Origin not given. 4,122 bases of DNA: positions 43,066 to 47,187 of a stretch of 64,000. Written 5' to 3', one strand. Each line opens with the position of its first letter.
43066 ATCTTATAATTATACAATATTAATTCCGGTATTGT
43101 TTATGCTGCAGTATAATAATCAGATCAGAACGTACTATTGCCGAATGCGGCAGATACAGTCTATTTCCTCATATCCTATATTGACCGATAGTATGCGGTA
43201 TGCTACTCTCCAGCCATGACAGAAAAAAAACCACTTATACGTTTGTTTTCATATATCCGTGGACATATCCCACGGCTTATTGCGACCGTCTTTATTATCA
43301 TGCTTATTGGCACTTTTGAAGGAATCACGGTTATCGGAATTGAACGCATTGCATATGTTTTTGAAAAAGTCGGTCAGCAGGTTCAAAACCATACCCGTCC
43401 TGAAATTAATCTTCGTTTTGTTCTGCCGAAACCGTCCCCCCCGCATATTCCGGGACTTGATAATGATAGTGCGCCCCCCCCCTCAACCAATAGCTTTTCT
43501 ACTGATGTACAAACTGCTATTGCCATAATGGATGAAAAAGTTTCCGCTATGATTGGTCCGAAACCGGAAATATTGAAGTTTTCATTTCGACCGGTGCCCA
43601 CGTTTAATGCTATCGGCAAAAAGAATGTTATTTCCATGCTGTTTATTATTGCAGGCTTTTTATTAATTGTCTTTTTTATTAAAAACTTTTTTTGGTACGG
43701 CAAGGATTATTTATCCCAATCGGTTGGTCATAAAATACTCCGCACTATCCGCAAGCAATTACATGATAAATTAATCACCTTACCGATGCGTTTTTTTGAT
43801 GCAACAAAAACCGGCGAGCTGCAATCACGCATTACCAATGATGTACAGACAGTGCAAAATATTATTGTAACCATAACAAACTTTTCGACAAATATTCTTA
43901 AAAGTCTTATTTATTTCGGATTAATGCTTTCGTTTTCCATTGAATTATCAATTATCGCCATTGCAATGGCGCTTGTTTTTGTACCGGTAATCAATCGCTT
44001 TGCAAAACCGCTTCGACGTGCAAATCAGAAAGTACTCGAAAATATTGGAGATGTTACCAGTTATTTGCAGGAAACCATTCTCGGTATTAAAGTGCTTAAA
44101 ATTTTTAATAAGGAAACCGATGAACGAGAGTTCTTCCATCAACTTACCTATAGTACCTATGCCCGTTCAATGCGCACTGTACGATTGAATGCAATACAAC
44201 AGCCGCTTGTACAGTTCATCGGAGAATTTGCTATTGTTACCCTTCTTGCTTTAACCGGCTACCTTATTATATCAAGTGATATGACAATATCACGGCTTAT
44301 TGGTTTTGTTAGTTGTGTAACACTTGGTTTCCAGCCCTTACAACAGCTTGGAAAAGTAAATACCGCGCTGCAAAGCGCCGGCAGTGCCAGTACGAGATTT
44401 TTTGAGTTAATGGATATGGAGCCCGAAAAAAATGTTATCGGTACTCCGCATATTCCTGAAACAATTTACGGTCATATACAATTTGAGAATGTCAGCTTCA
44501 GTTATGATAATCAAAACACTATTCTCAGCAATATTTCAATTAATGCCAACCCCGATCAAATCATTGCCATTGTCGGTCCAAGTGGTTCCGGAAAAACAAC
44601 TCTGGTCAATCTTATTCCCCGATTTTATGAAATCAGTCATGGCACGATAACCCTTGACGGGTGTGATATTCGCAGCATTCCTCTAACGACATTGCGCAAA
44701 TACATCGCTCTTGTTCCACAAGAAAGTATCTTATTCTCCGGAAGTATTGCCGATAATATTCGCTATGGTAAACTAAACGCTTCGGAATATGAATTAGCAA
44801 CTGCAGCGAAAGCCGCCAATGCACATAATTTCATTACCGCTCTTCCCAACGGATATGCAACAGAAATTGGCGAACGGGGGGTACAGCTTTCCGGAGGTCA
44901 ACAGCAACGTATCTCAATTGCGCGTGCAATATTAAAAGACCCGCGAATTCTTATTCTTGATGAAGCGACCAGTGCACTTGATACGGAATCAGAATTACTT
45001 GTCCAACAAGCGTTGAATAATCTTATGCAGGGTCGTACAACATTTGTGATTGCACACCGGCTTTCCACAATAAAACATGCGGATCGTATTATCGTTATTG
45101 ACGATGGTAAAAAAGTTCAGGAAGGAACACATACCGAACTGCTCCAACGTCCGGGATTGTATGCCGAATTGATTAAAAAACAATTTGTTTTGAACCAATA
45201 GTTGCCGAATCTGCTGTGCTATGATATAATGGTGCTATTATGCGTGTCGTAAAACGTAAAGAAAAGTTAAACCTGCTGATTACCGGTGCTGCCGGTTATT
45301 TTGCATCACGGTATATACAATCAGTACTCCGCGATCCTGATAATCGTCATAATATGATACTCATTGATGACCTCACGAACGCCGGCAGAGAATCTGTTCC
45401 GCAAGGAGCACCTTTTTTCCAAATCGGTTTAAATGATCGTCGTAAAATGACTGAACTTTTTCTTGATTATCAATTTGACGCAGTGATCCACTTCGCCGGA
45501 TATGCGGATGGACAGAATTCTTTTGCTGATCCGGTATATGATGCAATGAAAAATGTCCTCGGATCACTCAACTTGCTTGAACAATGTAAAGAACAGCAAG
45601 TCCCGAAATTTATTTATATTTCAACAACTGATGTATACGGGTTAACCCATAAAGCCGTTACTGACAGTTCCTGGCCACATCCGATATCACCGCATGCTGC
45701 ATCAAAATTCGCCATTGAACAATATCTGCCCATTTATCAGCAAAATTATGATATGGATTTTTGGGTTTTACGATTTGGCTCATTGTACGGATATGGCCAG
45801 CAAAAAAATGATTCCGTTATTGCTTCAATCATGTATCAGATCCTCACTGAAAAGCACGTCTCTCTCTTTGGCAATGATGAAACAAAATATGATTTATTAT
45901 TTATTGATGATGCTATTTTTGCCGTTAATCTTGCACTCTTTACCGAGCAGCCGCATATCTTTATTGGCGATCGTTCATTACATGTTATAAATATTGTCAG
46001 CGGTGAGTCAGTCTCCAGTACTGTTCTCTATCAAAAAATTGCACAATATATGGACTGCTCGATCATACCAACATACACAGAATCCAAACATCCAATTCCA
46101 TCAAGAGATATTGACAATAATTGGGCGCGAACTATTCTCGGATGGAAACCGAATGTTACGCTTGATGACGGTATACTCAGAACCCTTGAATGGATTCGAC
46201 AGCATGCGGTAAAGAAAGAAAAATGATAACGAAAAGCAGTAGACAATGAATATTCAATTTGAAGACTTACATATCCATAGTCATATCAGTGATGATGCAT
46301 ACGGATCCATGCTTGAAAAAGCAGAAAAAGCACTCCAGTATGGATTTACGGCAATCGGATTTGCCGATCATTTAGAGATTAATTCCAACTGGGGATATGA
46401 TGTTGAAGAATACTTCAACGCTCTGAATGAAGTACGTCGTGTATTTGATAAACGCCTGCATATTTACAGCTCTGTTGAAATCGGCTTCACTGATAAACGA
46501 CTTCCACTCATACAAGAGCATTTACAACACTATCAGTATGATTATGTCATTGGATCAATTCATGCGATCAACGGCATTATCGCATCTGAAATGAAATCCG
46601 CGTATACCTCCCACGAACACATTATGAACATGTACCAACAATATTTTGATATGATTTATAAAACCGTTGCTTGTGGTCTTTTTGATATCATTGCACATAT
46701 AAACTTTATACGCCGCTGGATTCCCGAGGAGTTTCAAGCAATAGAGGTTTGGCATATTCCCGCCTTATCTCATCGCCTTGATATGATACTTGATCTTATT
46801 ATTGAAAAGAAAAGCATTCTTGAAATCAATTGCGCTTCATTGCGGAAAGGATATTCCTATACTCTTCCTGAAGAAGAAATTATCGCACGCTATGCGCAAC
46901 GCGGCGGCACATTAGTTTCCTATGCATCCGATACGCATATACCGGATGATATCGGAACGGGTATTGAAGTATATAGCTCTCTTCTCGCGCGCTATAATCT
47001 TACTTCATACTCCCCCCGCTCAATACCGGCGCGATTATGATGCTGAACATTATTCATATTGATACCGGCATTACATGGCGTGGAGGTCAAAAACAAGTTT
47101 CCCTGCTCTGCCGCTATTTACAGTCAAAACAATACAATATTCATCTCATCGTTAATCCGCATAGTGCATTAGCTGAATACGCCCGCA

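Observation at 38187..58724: Candidate undescribed membrane-lipid/glycolipid biosynthesis and export locus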

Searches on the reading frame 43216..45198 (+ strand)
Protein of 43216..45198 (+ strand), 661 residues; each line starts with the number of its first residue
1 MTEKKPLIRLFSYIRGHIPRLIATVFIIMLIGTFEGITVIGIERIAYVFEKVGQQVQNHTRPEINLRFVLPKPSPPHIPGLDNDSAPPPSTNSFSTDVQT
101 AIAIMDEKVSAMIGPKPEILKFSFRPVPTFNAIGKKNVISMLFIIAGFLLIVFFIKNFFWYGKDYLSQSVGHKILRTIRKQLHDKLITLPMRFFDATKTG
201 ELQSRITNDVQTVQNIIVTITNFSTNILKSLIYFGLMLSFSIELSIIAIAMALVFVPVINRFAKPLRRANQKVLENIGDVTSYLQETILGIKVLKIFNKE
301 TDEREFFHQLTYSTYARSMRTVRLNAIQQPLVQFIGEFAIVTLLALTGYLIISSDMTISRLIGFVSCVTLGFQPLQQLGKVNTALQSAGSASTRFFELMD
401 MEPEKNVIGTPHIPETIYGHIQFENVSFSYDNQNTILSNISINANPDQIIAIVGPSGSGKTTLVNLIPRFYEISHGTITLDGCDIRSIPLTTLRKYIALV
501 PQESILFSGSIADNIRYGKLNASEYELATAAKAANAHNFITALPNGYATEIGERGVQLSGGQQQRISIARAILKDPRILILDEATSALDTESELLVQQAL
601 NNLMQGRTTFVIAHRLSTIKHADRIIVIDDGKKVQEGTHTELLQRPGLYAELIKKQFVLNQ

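Call 3: search_protein_families(library=pfam, proteins=[window:43216-45198:+], max_evalue=0.01)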
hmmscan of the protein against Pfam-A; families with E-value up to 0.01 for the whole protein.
window:43216-45198:+ (661 aa): 13 families
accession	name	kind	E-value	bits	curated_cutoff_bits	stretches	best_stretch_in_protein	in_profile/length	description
PF00664.28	ABC_membrane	-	3.3e-39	135.7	28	1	143-374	41-273/274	ABC transporter transmembrane region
PF00005.33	ABC_tran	-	7.3e-32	111.3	25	1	437-586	1-137/137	ABC transporter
PF02463.25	SMC_N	-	5.9e-08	32.8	40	1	557-629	136-212/220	RecF/RecN/SMC N terminal domain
PF13191.12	AAA_16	-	1e-05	26.6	32.6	1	448-605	25-161/167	AAA ATPase domain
PF13401.12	AAA_22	-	2.2e-05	25.2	27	1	447-603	5-104/130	AAA domain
PF09818.15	ABC_ATPase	-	8.7e-05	22.1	23.2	0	532-589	133-189/283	P-loop domain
PF13604.12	AAA_30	-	0.0013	19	27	1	443-593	14-106/191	AAA domain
PF13476.12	AAA_23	-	0.0022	19.1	27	1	438-467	11-39/201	AAA domain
PF03193.22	RsgA_GTPase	-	0.0032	17.7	30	0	422-469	83-128/174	RsgA GTPase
PF13479.12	AAA_24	-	0.0062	16.8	27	0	449-597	4-86/195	AAA domain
PF13555.12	AAA_29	-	0.0085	16.3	27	0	442-464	17-39/61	P-loop containing region of AAA domain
PF19993.5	DO-GTPase2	-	0.0089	16.2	27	0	449-464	2-17/226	Double-GTPase 2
PF00004.35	AAA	-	0.0092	16.9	21.2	0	452-609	3-97/131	ATPase family associated with various cellular activities (AAA)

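Call 5: search_protein_families(library=ncbifam, proteins=[window:43216-45198:+], max_evalue=0.001)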
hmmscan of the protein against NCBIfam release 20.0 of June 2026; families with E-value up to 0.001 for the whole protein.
window:43216-45198:+ (661 aa): 188 families (the best 25 are shown)
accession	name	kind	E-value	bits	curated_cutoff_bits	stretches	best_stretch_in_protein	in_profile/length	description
TIGR02203.1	MsbA_lipidA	equivalog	9.4e-152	506.4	602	1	136-657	48-570/572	lipid A export permease/ATP-binding protein MsbA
TIGR02204.1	MsbA_rel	hypoth_equivalog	2.1e-139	465.9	780.4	1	139-657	57-576/576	ABC transporter, permease/ATP-binding protein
NF052233.1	CphA_assoc_ABC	equivalog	7.3e-125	418.1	880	1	149-656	236-743/766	cyanophycin metabolism-associated ABC transporter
NF008381.0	PRK11176.1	equivalog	3.9e-124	415.1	867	1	139-657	61-580/582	lipid A ABC transporter ATP-binding protein/permease MsbA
NF045513.1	HepA_fam_ABC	equivalog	9.9e-123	410.7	725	1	135-650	87-603/610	heterocyst formation ABC transporter subunit HepA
TIGR00958.1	3a01208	subfamily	4.2e-119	398.8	874.6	1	171-653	229-711/711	antigen peptide transporter 2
NF010178.0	PRK13657.1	equivalog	3.1e-116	389.2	733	1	135-660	52-574/588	glucan ABC transporter ATP-binding protein/ permease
TIGR01846.1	type_I_sec_HlyB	subfamily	5.9e-110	368.6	725.55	1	137-656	173-692/694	type I secretion system permease/ATPase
TIGR03796.1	NHLM_micro_ABC1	equivalog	2.7e-100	336.6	853.3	1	145-654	197-710/710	NHLP family bacteriocin export ABC transporter peptidase/permease/ATPase subunit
TIGR03797.1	NHLM_micro_ABC2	equivalog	1.1e-96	324.8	709.4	1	140-656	173-685/686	NHLP bacteriocin export ABC transporter permease/ATPase subunit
TIGR01193.1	bacteriocin_ABC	subfamily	1.8e-93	314.4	523.85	1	139-654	192-707/708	peptide cleavage/export ABC transporter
TIGR01192.1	chvA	subfamily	2.4e-93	313.7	585.4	1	135-658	52-572/585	glucan export ABC transporter ATP-binding protein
TIGR03375.1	type_I_sec_LssB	subfamily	5.3e-92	309.2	693.1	1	139-644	185-690/696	type I secretion system permease/ATPase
NF008056.1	PRK10790.1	equivalog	4.8e-85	286.2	746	1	146-658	69-577/584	SmdB family multidrug efflux ABC transporter permease/ATP-binding protein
TIGR02857.1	CydD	equivalog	7.6e-85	285.8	435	1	137-627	38-528/529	thiol reductant ABC exporter subunit CydD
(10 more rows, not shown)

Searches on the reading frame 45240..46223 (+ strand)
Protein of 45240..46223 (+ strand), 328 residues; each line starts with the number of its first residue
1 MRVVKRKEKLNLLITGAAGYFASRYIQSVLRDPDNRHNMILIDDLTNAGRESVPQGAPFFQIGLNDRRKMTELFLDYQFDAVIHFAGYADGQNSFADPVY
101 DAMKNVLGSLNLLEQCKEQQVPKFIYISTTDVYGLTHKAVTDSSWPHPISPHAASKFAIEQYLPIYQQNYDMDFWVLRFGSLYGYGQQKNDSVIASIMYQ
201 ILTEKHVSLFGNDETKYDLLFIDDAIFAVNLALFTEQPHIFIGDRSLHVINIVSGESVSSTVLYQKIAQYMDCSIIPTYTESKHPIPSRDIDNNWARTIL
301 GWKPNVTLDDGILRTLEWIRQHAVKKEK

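Call 3: search_protein_families(library=pfam, proteins=[window:45240-46223:+], max_evalue=0.01)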
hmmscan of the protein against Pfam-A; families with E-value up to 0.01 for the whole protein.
window:45240-46223:+ (328 aa): 8 families
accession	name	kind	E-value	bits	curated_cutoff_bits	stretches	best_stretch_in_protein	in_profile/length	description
PF01370.27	Epimerase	-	2.4e-45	155.3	20.9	1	13-235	2-227/240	NAD dependent epimerase/dehydratase family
PF16363.11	GDP_Man_Dehyd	-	1.7e-33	116.9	27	1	13-312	1-329/332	GDP-mannose 4,6 dehydratase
PF02719.21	Polysacc_synt_2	-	3.6e-12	46.5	20.2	1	12-249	1-236/293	Polysaccharide biosynthesis protein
PF04321.23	RmlD_sub_bind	-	2.2e-11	43.8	27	1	45-191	33-158/287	RmlD substrate binding domain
PF01073.25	3Beta_HSD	-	1.9e-08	34.1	22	1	13-151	1-142/280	3-beta hydroxysteroid dehydrogenase/isomerase family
PF07993.18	NAD_binding_4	-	4.1e-06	26.6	20.1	1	76-223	86-252/258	Male sterility protein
PF13460.12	NAD_binding_10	-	0.00012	22.4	27.2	1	16-183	1-147/184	NAD(P)H-binding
PF05368.20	NmrA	-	0.0098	16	27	0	11-163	4-134/298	NmrA-like family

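Call 5: search_protein_families(library=ncbifam, proteins=[window:45240-46223:+], max_evalue=0.001)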
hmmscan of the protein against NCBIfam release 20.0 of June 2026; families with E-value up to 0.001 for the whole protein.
window:45240-46223:+ (328 aa): 19 families
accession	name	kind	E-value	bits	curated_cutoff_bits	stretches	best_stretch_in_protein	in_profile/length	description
TIGR01179.1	galE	equivalog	5.4e-35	120.8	262.3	1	12-322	2-328/332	UDP-glucose 4-epimerase GalE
TIGR01181.1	dTDP_gluc_dehyt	equivalog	3.9e-33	114.9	365.1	1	12-323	2-315/321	dTDP-glucose 4,6-dehydratase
TIGR04180.1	EDH_00030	hypoth_equivalog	2.1e-21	76.3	475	1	13-278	2-263/297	NAD-dependent 4,6-dehydratase LegB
NF007956.0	PRK10675.1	subfamily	2.5e-20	72.9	394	1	11-322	2-332/338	UDP-glucose 4-epimerase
TIGR02197.1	heptose_epim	equivalog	5.2e-18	65.3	274.6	1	12-236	1-232/316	ADP-glyceromanno-heptose 6-epimerase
NF007582.0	PRK10217.1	equivalog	2.5e-16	59.7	698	1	12-319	4-331/355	dTDP-glucose 4,6-dehydratase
NF007490.0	PRK10084.1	subfamily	8.3e-16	57.9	649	1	11-319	2-334/361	dTDP-glucose 4,6-dehydratase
NF011728.1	PRK15181.1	equivalog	3.2e-15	56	760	1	65-319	76-337/348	Vi polysaccharide biosynthesis UDP-N-acetylglucosaminuronic acid C-4 epimerase TviC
TIGR02622.1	CDP_4_6_dhtase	equivalog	3.5e-11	42.8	278.45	1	64-207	63-216/352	CDP-glucose 4,6-dehydratase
NF043036.1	ErythonDh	equivalog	1.7e-09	37.3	325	1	11-180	2-177/321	D-erythronate dehydrogenase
TIGR01214.1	rmlD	equivalog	8.5e-09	34.9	224.05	1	12-190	2-158/285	dTDP-4-dehydrorhamnose reductase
NF047922.1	GDPFucSynFcl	equivalog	1.6e-08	34.4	500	1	62-322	37-304/308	GDP-L-fucose synthase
NF008360.0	PRK11150.1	equivalog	5.4e-08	32.4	452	1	95-235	83-226/310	ADP-glyceromanno-heptose 6-epimerase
TIGR01746.1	Thioester-redct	subfamily_domain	8.1e-08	31.9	213.35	1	73-197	83-213/371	thioester reductase domain-containing protein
TIGR01472.1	gmd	equivalog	8.8e-07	28.4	415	1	64-242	63-248/342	GDP-mannose 4,6-dehydratase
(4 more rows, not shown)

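Call 55: search_solved_structures(query=window:45240-46223:+, max_evalue=1e-10, show_alignments=2)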
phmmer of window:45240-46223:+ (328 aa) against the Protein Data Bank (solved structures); distinct sequences matched with E-value up to 1e-10: 70 (the best 60 are shown).
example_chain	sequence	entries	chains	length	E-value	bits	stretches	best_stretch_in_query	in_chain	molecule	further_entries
4zrm_A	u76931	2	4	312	6.7e-39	137.5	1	10-321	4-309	UDP-glucose 4-epimerase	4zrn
2p5u_A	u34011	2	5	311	2.8e-34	122.3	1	11-269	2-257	UDP-glucose 4-epimerase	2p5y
6bwl_A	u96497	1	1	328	1.1e-27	100.6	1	11-324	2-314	Pal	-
5u4q_A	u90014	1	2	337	2.7e-27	99.3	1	10-230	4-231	dTDP-glucose 4,6-dehydratase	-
6zl6_A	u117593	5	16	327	5.8e-27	98.2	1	11-321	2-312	Epimerase domain-containing protein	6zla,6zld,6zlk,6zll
6zlj_A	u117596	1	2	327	1.5e-26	96.9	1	11-321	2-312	Epimerase domain-containing protein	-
7ys8_A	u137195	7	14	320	2e-25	93.2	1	12-321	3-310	UDP-glucose 4-epimerase | UDP-glucose 4-epimerase along with EC 5.1.3.2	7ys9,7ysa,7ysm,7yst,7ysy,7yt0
8wxk_A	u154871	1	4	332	2e-22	83.3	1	9-319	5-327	UDP-glucose 4-epimerase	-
8du1_A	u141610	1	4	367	6.3e-20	75.1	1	10-320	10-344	dTDP-glucose 4,6-dehydratase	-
2hun_A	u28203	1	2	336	2.3e-19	73.3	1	10-320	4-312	336aa long hypothetical dTDP-glucose 4,6-dehydratase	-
1r66_A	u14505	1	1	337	2.4e-19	73.2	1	11-322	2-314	TDP-glucose-4,6-dehydratase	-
6dnt_A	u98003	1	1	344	2.6e-19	73.1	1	10-284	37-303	NAD-dependent epimerase/dehydratase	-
2c20_A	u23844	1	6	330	3e-19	72.9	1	11-305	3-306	UDP-GLUCOSE 4-EPIMERASE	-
1r6d_A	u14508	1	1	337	3.3e-19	72.7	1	11-322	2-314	TDP-glucose-4,6-dehydratase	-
1kvs_A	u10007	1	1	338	1.1e-18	71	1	11-322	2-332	UDP-GALACTOSE 4-EPIMERASE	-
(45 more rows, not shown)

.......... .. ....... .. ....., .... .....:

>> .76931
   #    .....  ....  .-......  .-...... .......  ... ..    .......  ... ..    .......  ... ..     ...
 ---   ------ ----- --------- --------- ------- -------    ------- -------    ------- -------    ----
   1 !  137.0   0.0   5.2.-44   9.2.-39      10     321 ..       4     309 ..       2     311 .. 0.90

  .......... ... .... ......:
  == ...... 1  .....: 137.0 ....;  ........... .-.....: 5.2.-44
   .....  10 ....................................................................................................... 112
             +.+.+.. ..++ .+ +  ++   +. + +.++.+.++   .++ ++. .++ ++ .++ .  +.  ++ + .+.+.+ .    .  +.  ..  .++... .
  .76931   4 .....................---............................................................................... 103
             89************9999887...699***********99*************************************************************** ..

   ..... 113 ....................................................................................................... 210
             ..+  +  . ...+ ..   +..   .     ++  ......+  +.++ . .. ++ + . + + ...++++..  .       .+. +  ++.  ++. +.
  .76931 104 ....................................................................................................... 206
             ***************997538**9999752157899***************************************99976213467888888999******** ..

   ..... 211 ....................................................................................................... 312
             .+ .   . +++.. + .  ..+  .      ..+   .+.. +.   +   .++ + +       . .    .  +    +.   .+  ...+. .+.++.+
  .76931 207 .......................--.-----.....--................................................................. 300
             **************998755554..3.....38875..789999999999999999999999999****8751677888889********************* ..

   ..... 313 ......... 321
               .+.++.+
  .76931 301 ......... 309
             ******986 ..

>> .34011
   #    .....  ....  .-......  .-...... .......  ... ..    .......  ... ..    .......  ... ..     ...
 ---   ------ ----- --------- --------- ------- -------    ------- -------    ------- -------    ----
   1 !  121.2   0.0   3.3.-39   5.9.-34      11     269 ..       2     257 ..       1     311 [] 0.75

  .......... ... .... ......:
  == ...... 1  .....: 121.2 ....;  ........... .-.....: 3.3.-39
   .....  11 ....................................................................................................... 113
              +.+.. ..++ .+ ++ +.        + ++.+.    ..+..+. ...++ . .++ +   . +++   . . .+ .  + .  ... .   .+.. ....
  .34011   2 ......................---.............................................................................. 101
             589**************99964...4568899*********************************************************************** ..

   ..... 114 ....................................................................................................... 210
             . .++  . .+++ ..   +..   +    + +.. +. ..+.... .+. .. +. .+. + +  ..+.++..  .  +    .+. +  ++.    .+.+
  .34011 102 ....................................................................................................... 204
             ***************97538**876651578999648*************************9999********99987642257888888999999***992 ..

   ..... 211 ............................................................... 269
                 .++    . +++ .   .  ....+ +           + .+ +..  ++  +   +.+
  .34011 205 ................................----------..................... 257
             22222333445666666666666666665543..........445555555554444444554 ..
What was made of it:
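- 45240..46226 (+): g05, GalE-like extended SDR with HxxxK in place of YxxxK; not a CerR ortholog. T. maritima GalE (4ZRM) scores 137 bits, and the alignment shows the Tyr-to-His change (call 55).
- Checked: The SDR has His in place of the catalytic Tyr: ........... against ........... of T. maritima GalE (call 55).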

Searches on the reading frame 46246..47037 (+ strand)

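Call 3: search_protein_families(library=pfam, proteins=[window:46246-47037:+], max_evalue=0.01)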
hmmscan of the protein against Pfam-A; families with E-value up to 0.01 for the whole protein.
window:46246-47037:+ (264 aa): 1 family
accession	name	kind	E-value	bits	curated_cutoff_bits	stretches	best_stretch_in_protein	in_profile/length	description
PF02811.25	PHP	-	1.5e-19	71.4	26.4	1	7-195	1-162/164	PHP domain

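Call 5: search_protein_families(library=ncbifam, proteins=[window:46246-47037:+], max_evalue=0.001)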
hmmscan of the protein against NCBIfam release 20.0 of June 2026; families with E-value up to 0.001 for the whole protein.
window:46246-47037:+ (264 aa): 9 families
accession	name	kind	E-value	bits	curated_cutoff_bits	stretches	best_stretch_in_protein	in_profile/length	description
TIGR01856.1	hisJ_fam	subfamily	7.2e-35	120.9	90.2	1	7-242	2-249/252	histidinol-phosphatase HisJ family protein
NF005596.0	PRK07328.1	subfamily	1.8e-29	103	202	1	6-249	4-249/269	histidinol-phosphatase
NF004086.0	PRK05588.1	equivalog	2.1e-27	96.8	321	1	7-253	3-242/255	histidinol phosphate phosphatase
NF005235.0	PRK06740.1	equivalog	3.8e-15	56.2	442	1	76-254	145-317/335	histidinol phosphate phosphatase domain-containing protein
NF005597.0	PRK07329.1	equivalog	6.5e-14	52.1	303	1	6-252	4-242/257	hypothetical protein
NF005996.1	PRK08123.1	equivalog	2.4e-13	50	133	1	7-243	2-261/262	histidinol-phosphatase HisJ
NF006702.0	PRK09248.1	domain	1.4e-11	44.4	264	2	7-133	6-126/246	PHP domain-containing protein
NF006251.0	PRK08392.1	equivalog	1.4e-07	31.3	212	1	6-238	2-192/216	hypothetical protein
NF006375.0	PRK08609.1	equivalog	0.00014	20.6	426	1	6-107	337-439/571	DNA polymerase/3'-5' exonuclease PolX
